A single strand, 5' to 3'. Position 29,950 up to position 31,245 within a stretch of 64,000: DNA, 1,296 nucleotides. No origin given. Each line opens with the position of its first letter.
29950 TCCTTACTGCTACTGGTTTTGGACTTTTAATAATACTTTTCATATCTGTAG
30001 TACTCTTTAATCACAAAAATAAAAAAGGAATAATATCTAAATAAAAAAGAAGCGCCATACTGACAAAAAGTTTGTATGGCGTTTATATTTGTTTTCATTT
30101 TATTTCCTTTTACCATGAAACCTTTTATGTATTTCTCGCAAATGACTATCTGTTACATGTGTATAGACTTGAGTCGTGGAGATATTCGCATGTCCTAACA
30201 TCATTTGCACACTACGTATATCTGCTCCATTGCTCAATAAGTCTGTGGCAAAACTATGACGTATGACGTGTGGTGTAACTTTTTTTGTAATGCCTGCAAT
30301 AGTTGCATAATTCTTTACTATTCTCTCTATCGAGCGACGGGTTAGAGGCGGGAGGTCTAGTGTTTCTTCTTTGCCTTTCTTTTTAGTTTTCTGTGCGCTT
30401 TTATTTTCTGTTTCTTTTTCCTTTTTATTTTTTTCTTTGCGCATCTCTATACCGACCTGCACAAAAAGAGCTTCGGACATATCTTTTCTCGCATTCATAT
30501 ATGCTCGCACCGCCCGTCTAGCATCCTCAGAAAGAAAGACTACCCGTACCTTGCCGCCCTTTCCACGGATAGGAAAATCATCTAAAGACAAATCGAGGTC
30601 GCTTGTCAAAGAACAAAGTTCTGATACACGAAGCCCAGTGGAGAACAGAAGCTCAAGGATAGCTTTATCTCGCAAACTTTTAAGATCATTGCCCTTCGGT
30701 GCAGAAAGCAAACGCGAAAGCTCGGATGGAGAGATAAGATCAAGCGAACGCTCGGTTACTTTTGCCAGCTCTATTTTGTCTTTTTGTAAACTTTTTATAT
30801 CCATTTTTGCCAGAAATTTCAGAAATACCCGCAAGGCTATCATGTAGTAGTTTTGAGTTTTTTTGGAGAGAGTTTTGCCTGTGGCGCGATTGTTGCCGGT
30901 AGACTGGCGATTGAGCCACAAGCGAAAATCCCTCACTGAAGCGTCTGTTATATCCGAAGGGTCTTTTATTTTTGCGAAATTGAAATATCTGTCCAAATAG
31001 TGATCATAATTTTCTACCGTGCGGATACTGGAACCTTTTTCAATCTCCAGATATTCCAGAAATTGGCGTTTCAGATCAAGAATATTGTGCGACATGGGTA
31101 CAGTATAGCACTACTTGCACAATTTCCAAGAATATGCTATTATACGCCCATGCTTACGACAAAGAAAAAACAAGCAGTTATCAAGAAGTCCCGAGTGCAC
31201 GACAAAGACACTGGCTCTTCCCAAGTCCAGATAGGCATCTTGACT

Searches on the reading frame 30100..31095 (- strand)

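Call 15: search_protein_families(library=pfam, proteins=[window:30100-31095:-], max_evalue=0.001)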
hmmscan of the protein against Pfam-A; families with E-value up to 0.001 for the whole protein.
window:30100-31095:- (331 aa): 4 families
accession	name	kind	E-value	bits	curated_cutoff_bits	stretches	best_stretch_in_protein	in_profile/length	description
PF00589.27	Phage_integrase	-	1.1e-40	139.7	27.1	1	122-317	4-171/172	Phage integrase family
PF02899.23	Phage_int_SAM_1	-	7.5e-14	52.2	22.3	1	11-96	3-80/83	Phage integrase, N-terminal SAM-like domain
PF13495.12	Phage_int_SAM_4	-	1.4e-12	48.2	27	1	11-64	4-56/85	Phage integrase, N-terminal SAM-like domain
PF13102.12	Phage_int_SAM_5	-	0.00019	22.2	22.3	1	12-100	6-87/98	Phage integrase SAM-like domain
